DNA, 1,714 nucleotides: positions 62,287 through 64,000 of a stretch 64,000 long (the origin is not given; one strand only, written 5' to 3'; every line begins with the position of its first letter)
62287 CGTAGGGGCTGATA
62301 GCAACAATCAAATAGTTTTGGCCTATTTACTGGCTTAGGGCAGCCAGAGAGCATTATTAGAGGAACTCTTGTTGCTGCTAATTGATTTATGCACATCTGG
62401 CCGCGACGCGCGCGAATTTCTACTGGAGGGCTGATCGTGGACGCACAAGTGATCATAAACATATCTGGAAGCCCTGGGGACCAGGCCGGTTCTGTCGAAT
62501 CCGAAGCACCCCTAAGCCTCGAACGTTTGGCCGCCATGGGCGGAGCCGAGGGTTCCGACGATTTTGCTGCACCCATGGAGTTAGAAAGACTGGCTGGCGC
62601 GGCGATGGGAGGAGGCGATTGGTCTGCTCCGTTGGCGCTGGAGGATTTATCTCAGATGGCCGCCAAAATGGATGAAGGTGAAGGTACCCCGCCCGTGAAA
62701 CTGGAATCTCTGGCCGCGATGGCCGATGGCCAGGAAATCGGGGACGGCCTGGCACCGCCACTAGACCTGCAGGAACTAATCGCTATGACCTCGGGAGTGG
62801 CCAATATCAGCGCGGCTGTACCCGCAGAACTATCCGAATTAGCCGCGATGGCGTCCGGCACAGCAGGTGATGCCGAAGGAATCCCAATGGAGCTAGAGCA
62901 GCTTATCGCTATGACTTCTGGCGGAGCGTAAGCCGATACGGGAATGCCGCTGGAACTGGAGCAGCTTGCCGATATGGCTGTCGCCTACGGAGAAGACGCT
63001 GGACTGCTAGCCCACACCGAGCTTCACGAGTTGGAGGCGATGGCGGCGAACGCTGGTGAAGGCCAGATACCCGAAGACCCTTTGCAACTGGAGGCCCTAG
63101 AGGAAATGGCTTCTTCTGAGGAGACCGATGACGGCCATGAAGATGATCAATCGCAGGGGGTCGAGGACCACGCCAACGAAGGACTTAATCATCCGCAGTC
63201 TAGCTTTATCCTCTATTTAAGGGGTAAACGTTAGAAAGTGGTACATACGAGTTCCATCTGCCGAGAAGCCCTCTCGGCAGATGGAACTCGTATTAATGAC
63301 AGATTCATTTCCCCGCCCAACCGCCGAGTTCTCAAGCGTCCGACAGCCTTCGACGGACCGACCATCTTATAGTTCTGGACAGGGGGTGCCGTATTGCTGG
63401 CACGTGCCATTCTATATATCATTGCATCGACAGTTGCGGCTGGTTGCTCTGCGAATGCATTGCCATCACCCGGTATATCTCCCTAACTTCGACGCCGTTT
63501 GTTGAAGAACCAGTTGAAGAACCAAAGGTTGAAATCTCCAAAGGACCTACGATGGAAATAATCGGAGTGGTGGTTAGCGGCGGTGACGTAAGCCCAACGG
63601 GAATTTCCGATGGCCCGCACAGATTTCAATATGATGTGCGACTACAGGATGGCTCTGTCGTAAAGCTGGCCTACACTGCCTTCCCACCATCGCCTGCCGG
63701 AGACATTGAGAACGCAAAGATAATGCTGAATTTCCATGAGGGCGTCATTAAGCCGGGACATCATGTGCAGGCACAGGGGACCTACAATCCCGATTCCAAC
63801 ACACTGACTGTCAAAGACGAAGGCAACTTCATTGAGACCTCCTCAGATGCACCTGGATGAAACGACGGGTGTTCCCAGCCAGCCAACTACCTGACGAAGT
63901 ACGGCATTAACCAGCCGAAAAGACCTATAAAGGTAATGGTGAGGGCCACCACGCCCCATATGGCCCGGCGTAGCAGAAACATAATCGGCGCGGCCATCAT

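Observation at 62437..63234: Very acidic protein built from ten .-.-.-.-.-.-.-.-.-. units separated by Gly/Asp/Ala linkers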

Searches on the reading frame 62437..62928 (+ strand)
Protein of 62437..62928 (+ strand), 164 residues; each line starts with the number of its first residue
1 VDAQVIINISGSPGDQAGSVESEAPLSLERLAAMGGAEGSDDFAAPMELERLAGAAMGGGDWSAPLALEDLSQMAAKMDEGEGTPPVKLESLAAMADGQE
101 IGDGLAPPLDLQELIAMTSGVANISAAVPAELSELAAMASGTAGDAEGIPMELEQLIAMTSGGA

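Call 6: search_protein_families(library=pfam, proteins=[window:62437-62928:+], max_evalue=1)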
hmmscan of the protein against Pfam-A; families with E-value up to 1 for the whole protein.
window:62437-62928:+ (164 aa): 0 families

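Call 7: search_protein_families(library=ncbifam, proteins=[window:62437-62928:+], max_evalue=1)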
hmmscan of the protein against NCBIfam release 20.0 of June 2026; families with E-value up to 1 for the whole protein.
window:62437-62928:+ (164 aa): 0 families

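Call 27: search_protein_representatives(protein=window:62437-62928:+)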
Query: 164 residues. Proteins with E-value up to 0.001 (for the whole library): 5; up to 1e-10: 0; up to 1e-30: 0. The best 5 are listed.
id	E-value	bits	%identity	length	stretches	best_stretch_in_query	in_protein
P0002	1.0e-06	45.5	24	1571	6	105-162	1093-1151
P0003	2.6e-05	40.9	43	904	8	57-89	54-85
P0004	9.2e-05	39.2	29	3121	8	67-129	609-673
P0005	9.9e-05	39.0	39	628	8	8-42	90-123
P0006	9.6e-04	35.8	26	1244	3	54-157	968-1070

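Call 65: search_protein_families(library=padloc, proteins=[window:62437-62928:+], max_evalue=0.01)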
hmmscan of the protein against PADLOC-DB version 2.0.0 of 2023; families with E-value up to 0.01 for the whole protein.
window:62437-62928:+ (164 aa): 0 families

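Call 66: search_protein_families(library=phrogs, proteins=[window:62437-62928:+], max_evalue=0.01)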
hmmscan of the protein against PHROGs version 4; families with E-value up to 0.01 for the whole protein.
window:62437-62928:+ (164 aa): 0 families

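Call 85: predict_structure(protein=window:62437-62928:+)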
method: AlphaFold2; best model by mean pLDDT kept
length: 164 residues; sequences in the alignment: 1
mean_pLDDT: 51.9   pTM: 0.17
mean pLDDT of the five models: 51.9, 48.9, 46.8, 43.7, 35.5
residues with pLDDT >= 90: 0; 70-90: 2; 50-70: 106; < 50: 56
segments of 3 or more residues with pLDDT < 50: 1-3, 17-19, 37-40, 43-45, 58-60, 122-129, 138-141, 148-150
pLDDT, mean of each block of 10 residues (from residue 1): 51 50 55 51 48 48 53 57 54 52 55 56 47 49 48 56 48
secondary structure, 60 per line:
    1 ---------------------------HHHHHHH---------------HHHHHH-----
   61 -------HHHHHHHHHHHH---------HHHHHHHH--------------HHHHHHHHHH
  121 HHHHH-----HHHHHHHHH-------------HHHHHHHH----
elements in order: H28-34 H50-55 H68-79 H89-96 H111-125 H131-139 H153-160

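Call 88: list_cluster_members(proteins=[window:62437-62928:+, L002:7013-7762:+, L020:5263-5520:+, L022:5263-5631:+, L018:5525-5956:+, L038:2688-3101:+, L014:5271-5630:+, L021:5243-5542:+, L037:2365-2751:+, L018:6052-6330:+])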
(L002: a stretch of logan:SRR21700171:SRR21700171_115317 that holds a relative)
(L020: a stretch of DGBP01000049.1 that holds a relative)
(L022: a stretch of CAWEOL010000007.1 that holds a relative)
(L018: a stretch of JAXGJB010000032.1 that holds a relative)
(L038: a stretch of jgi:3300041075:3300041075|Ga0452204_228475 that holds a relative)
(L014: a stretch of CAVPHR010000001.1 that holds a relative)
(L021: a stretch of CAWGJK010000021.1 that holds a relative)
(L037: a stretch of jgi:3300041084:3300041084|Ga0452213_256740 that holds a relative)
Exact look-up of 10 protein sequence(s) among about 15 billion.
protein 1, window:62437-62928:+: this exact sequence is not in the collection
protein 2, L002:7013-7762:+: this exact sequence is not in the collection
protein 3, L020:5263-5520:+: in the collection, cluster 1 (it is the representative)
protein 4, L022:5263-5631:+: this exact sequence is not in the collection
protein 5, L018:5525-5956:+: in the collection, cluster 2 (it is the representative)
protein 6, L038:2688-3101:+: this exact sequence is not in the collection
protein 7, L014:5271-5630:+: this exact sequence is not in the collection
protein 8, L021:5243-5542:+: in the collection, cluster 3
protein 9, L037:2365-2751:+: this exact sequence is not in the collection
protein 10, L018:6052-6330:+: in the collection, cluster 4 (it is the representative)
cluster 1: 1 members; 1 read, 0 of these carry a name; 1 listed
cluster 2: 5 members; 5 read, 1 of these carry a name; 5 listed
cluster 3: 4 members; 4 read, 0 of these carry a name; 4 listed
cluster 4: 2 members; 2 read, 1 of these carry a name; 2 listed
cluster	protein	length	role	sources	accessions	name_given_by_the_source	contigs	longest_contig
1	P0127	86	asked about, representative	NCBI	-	-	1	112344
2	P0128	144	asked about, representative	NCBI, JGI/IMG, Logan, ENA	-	-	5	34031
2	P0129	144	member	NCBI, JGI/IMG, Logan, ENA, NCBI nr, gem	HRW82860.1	MAG TPA: hypothetical protein P5049_05335 [Methanothrix sp.] | hypothetical protein [Methanothrix sp.]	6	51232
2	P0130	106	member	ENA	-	-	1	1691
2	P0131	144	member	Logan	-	-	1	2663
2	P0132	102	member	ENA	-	-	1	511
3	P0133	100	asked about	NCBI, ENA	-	-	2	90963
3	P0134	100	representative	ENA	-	-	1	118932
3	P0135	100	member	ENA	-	-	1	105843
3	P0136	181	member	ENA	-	-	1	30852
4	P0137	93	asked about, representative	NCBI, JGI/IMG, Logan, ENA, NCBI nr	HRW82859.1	MAG TPA: hypothetical protein P5049_05330 [Methanothrix sp.] | hypothetical protein [Methanothrix sp.]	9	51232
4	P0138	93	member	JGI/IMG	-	-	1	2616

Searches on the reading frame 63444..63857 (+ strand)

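Call 6: search_protein_families(library=pfam, proteins=[window:63444-63857:+], max_evalue=1)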
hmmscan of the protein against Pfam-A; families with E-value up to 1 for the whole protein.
window:63444-63857:+ (138 aa): 1 family
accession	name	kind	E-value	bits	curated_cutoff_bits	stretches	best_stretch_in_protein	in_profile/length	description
PF21492.2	bL31_N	-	0.19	11.9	27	1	58-74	19-35/60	Ribosomal protein L31p, N-terminal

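Call 7: search_protein_families(library=ncbifam, proteins=[window:63444-63857:+], max_evalue=1)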
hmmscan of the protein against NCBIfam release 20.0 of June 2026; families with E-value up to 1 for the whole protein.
window:63444-63857:+ (138 aa): 1 family
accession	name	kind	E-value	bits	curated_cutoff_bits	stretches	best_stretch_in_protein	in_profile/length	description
NF007768.0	PRK10454.1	equivalog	0.18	11.9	148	1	69-111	28-70/116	PTS N,N'-diacetylchitobiose transporter subunit IIA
